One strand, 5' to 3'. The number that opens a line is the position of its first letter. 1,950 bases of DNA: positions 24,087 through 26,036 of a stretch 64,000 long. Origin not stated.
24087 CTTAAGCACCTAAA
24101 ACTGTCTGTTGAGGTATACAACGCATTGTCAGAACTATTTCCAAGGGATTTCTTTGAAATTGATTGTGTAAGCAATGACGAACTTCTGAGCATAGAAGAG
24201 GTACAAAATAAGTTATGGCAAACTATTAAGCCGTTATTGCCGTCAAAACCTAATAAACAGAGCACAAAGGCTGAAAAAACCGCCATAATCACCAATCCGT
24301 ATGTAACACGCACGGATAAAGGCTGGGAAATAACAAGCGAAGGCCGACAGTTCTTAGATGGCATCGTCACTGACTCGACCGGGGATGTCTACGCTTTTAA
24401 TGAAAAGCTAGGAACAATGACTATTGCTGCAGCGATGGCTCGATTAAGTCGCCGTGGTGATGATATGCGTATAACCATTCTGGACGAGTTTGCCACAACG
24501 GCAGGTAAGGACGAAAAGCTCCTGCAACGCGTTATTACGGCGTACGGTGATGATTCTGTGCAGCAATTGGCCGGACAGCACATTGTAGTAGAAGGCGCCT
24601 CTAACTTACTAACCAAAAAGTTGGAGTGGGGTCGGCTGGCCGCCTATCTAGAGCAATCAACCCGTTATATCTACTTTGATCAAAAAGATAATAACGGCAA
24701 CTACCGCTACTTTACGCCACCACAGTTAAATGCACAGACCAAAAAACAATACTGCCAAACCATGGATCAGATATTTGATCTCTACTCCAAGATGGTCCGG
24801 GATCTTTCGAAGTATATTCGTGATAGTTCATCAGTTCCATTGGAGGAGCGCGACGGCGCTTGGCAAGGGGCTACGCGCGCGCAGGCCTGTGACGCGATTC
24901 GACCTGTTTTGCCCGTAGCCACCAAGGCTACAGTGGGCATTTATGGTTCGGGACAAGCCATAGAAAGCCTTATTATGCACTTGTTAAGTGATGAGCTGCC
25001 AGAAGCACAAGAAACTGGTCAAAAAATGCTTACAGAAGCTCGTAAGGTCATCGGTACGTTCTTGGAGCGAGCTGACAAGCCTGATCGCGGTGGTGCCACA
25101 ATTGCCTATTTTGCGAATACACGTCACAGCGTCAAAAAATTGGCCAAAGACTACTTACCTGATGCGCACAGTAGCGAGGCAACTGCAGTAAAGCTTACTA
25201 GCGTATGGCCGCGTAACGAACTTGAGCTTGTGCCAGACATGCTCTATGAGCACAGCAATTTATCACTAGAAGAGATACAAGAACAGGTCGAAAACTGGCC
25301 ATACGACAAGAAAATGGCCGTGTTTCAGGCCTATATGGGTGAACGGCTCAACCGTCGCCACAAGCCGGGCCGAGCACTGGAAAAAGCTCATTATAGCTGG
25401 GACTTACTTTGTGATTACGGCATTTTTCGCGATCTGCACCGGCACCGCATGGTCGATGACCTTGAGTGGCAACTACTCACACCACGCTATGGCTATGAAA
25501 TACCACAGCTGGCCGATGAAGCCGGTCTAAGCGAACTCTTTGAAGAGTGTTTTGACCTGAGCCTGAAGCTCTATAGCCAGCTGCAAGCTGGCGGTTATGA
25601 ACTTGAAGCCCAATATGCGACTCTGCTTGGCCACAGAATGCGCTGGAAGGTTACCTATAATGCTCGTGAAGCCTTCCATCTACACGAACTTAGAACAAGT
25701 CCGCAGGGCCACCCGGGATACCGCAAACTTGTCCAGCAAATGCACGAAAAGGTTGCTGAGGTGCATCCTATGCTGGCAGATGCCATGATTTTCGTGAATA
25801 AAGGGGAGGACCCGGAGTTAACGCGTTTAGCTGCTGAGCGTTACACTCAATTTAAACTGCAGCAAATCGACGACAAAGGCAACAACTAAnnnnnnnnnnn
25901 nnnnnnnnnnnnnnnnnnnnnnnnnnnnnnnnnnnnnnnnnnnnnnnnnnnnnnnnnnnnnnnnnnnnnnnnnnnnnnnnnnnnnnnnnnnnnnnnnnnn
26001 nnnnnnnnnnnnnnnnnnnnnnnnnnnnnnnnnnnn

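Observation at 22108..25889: dTTP-synthesis cluster with two Tmk modules, one fused to a long ThyX-like protein, inserted between rplA and rplJ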

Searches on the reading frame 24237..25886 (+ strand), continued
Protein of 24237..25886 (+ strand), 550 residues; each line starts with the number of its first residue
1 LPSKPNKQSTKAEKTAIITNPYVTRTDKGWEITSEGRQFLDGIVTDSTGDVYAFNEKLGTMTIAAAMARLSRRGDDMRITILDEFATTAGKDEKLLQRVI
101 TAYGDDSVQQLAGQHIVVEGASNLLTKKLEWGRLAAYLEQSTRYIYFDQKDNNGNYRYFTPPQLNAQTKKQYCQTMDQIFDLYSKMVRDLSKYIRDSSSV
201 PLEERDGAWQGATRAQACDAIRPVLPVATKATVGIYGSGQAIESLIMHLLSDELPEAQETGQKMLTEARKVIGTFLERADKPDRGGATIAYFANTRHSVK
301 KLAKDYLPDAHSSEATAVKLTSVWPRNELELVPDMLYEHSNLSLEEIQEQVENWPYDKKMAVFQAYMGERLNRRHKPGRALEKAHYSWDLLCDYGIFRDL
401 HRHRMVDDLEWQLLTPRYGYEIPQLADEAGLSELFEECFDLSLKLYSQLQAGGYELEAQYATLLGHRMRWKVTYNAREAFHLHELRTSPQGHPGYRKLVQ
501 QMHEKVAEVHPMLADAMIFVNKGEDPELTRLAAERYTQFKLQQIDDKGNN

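Call 73: fold_search(model_id=the predicted structure, library=pdb)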
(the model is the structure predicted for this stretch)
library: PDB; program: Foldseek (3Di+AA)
matches with E <= 10: 242; with E <= 0.001: 148
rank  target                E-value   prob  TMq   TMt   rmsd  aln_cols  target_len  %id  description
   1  4fzb_E                2.4e-06  1.00  0.28  0.68   5.9       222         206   21  Structure of thymidylate synthase ThyX complexed to a new inhibitor (released 2013-05-22)
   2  3g4a_A                6.3e-06  1.00  0.29  0.68   4.5       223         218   17  Crystal structure of flavine dependant thymidylate synthase S88A mutant from Thermotoga maritima at 1.95 angstrom reso (released 2009-04-07)
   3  3g4a_B                7.6e-06  1.00  0.29  0.67   4.7       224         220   17  Crystal structure of flavine dependant thymidylate synthase S88A mutant from Thermotoga maritima at 1.95 angstrom reso (released 2009-04-07)
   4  1o27_B                8.4e-06  1.00  0.26  0.61   8.5       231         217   17  Crystal structure of Thymidylate Synthase Complementing Protein (TM0449) from Thermotoga maritima with FAD and BrdUMP  (released 2003-06-24)
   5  1o2a_C                1.1e-05  1.00  0.27  0.65   7.3       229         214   17  Crystal structure of Thymidylate Synthase Complementing Protein (TM0449) from Thermotoga maritima with FAD at 1.8 A re (released 2003-06-24)
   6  4gte_C                1.2e-05  1.00  0.29  0.65   5.7       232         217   17  T. Maritima FDTS (E144R mutant) with FAD and Folate (released 2012-10-17)
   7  7ndw_A                1.3e-05  1.00  0.28  0.66   4.6       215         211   19  ThyX-FADH2 soaked with 20 mM Formaldehyde (released 2021-07-21)
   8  5ios_D                1.3e-05  1.00  0.30  0.70   4.2       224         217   16  Flavin-dependent thymidylate synthase R90A variant in complex with FAD and deoxyuridine monophosphate (released 2016-06-08)
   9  4fzb_K                1.3e-05  1.00  0.27  0.67   5.5       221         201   18  Structure of thymidylate synthase ThyX complexed to a new inhibitor (released 2013-05-22)
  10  4fzb_D                1.5e-05  1.00  0.28  0.70   4.9       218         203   20  Structure of thymidylate synthase ThyX complexed to a new inhibitor (released 2013-05-22)
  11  4fzb_F                1.5e-05  1.00  0.28  0.67   5.3       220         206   20  Structure of thymidylate synthase ThyX complexed to a new inhibitor (released 2013-05-22)
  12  5ios_B                1.5e-05  1.00  0.28  0.66   4.8       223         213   16  Flavin-dependent thymidylate synthase R90A variant in complex with FAD and deoxyuridine monophosphate (released 2016-06-08)
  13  8reo_B                1.5e-05  1.00  0.29  0.66   4.7       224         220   17  Crystal structure of reduced ThyX in complex with dUMP (released 2025-01-01)
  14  3g4a_D                1.6e-05  1.00  0.28  0.66   4.9       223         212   17  Crystal structure of flavine dependant thymidylate synthase S88A mutant from Thermotoga maritima at 1.95 angstrom reso (released 2009-04-07)
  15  8reo_A                1.7e-05  1.00  0.29  0.66   4.7       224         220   17  Crystal structure of reduced ThyX in complex with dUMP (released 2025-01-01)
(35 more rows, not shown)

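Call 77: list_cluster_members(proteins=[P0178, P0182, P0190, P0199, P0204, P0216, P0228, P0246, P0251, P0266])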
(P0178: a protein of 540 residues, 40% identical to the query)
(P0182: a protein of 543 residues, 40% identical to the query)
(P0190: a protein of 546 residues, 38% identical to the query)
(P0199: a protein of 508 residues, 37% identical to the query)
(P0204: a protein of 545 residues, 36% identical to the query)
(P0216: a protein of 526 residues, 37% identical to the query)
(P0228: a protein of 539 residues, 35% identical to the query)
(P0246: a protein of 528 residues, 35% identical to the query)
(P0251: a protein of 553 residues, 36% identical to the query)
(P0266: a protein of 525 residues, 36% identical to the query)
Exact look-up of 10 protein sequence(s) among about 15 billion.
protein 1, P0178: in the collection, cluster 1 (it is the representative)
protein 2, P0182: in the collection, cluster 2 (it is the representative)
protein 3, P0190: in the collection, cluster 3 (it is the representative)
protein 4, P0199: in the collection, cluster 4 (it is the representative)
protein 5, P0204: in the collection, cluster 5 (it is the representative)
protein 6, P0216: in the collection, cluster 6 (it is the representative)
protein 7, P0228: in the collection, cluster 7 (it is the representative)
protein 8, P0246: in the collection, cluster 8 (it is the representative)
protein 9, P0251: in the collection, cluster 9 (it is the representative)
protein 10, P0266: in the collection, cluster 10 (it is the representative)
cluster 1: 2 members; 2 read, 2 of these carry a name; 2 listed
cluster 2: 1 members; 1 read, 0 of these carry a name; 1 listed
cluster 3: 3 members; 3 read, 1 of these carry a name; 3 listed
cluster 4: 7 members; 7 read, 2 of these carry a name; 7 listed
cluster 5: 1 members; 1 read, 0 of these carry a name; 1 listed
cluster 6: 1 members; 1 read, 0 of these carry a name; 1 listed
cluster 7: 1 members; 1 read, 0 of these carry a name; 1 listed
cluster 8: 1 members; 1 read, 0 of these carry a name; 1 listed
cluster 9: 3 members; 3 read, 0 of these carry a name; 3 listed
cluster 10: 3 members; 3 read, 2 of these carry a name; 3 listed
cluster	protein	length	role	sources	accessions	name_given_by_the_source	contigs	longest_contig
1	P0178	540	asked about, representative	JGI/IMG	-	thymidylate synthase ThyX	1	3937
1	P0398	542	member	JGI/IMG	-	thymidylate synthase ThyX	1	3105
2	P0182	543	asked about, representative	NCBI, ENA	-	-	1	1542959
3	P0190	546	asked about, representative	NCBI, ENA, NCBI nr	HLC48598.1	MAG TPA: FAD-dependent thymidylate synthase [Candidatus Norongarragalinales archaeon] | FAD-dependent thymidylate synthase [Candidatus Norongarragalinales archaeon]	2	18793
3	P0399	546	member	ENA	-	-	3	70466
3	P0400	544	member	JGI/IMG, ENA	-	-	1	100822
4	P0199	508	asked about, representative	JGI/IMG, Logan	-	-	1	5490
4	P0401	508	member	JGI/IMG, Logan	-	thymidylate synthase ThyX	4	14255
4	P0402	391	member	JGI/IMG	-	thymidylate synthase ThyX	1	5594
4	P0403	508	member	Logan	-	-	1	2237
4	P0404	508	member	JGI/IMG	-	-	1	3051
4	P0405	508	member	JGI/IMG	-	-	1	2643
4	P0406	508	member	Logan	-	-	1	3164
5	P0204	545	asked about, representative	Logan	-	-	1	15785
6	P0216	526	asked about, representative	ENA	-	-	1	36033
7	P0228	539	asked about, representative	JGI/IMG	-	-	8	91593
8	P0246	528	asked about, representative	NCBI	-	-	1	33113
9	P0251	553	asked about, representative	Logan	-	-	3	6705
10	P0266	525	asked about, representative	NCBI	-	-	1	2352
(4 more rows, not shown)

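Call 79: find_encoding_contigs(protein=P0310, flank=5000, max_places=2)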
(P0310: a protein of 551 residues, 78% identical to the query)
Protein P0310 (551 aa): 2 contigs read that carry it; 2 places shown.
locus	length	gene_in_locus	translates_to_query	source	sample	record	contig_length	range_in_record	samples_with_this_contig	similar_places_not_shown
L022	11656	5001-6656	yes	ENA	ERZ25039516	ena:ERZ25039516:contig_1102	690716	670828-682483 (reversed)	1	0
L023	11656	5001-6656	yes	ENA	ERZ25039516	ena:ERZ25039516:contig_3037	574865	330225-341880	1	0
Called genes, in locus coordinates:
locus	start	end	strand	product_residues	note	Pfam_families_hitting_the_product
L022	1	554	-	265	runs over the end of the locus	PF02922:CBM_48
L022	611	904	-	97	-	-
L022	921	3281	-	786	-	PF00912:Transgly, PF00905:Transpeptidase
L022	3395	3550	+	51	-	PF05532:CsbD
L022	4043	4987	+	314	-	PF01546:Peptidase_M20 (weak), PF07687:M20_dimer (weak)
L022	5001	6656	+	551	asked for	PF02511:Thy1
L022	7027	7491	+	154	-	-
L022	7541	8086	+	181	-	PF00583:Acetyltransf_1, PF13508:Acetyltransf_7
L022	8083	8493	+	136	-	PF00293:NUDIX, PF14815:NUDIX_4 (faint)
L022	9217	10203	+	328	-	-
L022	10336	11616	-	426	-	-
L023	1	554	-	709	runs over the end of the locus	PF02922:CBM_48, PF00128:Alpha-amylase, PF21331:Isoamylase_C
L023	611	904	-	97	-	-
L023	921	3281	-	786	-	PF00912:Transgly, PF00905:Transpeptidase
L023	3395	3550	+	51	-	PF05532:CsbD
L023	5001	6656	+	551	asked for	PF02511:Thy1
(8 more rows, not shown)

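Call 87: fold_search(model_id=the predicted structure, library=viral)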
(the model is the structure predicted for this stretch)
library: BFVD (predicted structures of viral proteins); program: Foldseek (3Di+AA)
matches with E <= 10: 176; with E <= 0.001: 15
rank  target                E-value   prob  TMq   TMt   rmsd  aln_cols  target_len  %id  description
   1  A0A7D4                1.1e-13  1.00  0.50  0.55  15.1       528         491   20  Thymidylate synthase [Microcystis phage LMM01]
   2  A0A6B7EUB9            1.5e-13  1.00  0.56  0.65  11.8       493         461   19  (no name in the UniProt tables at hand)
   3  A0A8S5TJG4            4.8e-06  1.00  0.31  0.41  14.9       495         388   11  Uncharacterized protein [Myoviridae sp. ctXXl13]
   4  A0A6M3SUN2            8.8e-06  1.00  0.29  0.44  21.1       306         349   13  ThyX-like thymidylate synthase [Gordonia phage Secretariat]
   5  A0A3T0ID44            2.4e-05  1.00  0.24  0.44  15.4       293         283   17  (no name in the UniProt tables at hand)
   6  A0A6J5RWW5            2.8e-05  1.00  0.31  0.63   3.2       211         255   17  THY1 Predicted alternative thymidylate synthase [uncultured Caudovirales phage]
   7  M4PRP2                7.1e-05  1.00  0.29  0.46  11.1       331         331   10  Thymidylate synthase [Sulfitobacter phage phiCB2047-B]
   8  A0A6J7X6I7            8.2e-05  1.00  0.29  0.49   4.1       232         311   12  THY1 Predicted alternative thymidylate synthase [uncultured Caudovirales phage]
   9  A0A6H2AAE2            8.2e-05  1.00  0.28  0.47   8.0       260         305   13  Thymidylate synthase [Pseudomonas phage goonie]
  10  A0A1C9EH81            9.4e-05  1.00  0.27  0.59   5.4       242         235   16  ThyX-like thymidylate synthase [Mycobacterium phage Tonenili]
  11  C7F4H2                1.8e-04  1.00  0.29  0.47   5.9       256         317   17  (no name in the UniProt tables at hand)
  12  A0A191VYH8            3.3e-04  1.00  0.29  0.32   8.7       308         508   14  Thymidylate synthase [Roseobacter phage RD-1410W1-01]
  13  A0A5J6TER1            3.4e-04  1.00  0.28  0.41   7.3       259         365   11  ThyX-like thymidylate synthase [Gordonia phage GretelLyn]
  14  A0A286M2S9            7.5e-04  1.00  0.21  0.67   8.6       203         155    9  Thymidilate synthase protein [Vibrio phage vB_VspP_pVa5]
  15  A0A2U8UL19            9.1e-04  1.00  0.25  0.53   8.5       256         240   12  (no name in the UniProt tables at hand)
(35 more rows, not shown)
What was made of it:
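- On ThyX / flavin-dependent thymidylate synthase (PF02511, TIGR02170): Phage tandem ThyX aligns over ~500 columns (call 87).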

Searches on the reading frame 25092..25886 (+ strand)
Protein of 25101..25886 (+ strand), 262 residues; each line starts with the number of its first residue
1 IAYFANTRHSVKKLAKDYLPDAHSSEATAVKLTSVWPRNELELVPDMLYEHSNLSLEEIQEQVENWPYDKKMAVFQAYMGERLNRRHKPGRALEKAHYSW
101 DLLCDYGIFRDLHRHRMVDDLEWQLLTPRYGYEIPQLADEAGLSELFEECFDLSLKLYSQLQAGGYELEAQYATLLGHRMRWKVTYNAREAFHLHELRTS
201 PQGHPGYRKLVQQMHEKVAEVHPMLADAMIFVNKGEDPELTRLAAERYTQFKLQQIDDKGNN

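Call 5: search_protein_families(library=pfam, proteins=[window:25101-25886:+], max_evalue=1)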
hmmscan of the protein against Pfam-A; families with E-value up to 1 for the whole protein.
window:25101-25886:+ (262 aa): 1 family
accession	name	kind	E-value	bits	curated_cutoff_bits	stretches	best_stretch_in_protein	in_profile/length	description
PF02511.20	Thy1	-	2.4e-16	60.5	24.8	1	81-223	43-190/191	Thymidylate synthase complementing protein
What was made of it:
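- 25212..25841 (+): ThyX half 2 (aa ~566-775). Keeps RHR and the C-terminal arginines; lacks the Ser-x-Arg loop at the canonical spacing. Thy1 E 2e-16 when scanned alone (call 5).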

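Call 18: search_solved_structures(query=window:25101-25886:+, max_evalue=10, show_alignments=4)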
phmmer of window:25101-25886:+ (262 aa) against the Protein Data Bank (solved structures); distinct sequences matched with E-value up to 10: 11.
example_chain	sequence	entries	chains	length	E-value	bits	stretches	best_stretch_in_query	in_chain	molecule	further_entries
4jnc_A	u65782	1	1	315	0.053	16.4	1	207-260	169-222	Bifunctional epoxide hydrolase 2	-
4c4x_A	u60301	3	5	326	0.056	16.3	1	207-260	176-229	BIFUNCTIONAL EPOXIDE HYDROLASE 2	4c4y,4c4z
7eba_A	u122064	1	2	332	0.057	16.3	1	207-260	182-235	Bifunctional epoxide hydrolase 2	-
3ans_A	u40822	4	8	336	0.058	16.3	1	207-260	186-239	Epoxide hydrolase 2 | Bifunctional epoxide hydrolase 2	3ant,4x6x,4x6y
6i5e_A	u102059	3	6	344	0.061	16.2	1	207-260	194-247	Bifunctional epoxide hydrolase 2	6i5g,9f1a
3pdc_A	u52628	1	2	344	0.061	16.2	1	207-260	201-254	Epoxide hydrolase 2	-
6fr2_A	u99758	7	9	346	0.061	16.2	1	207-260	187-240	Bifunctional epoxide hydrolase 2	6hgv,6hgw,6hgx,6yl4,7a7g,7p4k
8qmz_A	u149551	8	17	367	0.067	16.1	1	207-260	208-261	Bifunctional epoxide hydrolase 2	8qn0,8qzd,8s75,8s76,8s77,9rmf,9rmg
5ahx_A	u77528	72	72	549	0.12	15.3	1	207-260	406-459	BIFUNCTIONAL EPOXIDE HYDROLASE 2 | SOLUBLE EPOXIDE HYDROLASE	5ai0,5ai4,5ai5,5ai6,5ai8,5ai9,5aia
1s8o_A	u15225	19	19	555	0.12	15.3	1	207-260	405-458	epoxide hydrolase 2, cytoplasmic | Epoxide hydrolase 2 | Bifunctional epoxide hydrolase 2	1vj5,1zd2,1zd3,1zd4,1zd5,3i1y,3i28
3wk4_A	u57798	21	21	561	0.12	15.2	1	207-260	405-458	Bifunctional epoxide hydrolase 2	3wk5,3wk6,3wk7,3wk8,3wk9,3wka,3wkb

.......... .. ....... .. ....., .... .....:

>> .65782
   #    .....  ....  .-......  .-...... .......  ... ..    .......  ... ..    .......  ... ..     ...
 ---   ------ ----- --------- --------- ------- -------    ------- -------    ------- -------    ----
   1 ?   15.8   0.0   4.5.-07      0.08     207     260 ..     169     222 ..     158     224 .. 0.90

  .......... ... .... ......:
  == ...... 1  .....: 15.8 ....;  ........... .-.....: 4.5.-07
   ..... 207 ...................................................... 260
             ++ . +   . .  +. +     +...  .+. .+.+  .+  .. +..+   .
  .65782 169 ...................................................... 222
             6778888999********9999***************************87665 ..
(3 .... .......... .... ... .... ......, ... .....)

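Call 33: search_solved_structures(query=A2, max_evalue=1, show_alignments=3)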
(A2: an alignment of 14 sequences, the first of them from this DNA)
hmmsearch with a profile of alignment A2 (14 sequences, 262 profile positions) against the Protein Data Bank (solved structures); distinct sequences matched with E-value up to 1: 3.
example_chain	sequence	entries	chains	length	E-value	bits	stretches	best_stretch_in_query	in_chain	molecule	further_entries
4fzb_A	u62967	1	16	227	0.00084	22.2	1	149-240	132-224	Probable thymidylate synthase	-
2cfa_A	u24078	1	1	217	0.0035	20.1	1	149-237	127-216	THYMIDYLATE SYNTHASE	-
2cfa_B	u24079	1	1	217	0.0036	20.1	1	149-237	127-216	THYMIDYLATE SYNTHASE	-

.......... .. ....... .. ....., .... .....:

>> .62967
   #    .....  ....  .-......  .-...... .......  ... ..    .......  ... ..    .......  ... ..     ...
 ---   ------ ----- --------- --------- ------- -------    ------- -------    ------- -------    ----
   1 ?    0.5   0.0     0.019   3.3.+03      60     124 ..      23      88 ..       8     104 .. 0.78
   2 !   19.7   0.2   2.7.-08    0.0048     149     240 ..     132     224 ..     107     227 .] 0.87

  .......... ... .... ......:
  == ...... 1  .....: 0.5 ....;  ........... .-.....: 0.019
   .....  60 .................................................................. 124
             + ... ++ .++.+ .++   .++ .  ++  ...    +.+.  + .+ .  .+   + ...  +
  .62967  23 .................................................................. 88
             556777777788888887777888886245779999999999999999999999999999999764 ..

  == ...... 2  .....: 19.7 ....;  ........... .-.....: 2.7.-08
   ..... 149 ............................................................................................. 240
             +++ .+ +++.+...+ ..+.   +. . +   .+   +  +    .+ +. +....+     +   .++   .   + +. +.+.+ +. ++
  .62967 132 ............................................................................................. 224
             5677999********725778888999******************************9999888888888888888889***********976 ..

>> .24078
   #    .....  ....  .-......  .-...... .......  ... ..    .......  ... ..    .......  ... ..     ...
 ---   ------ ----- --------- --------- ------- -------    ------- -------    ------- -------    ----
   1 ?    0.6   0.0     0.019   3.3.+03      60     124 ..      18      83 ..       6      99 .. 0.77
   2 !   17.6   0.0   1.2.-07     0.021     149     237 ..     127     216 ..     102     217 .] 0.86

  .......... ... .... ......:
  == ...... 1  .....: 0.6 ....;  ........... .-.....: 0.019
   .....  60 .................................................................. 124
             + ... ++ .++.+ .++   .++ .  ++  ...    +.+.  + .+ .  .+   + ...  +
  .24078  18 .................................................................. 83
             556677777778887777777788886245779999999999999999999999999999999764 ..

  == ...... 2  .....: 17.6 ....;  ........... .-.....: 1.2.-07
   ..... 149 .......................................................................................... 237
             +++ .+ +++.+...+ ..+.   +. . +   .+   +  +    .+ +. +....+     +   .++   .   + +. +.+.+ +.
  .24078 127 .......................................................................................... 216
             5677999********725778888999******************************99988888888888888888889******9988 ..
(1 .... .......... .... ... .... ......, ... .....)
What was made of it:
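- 25212..25841 (+): The half-2 profile hits PBCV-1 ThyX 4fzb, 8e-4 (call 33).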
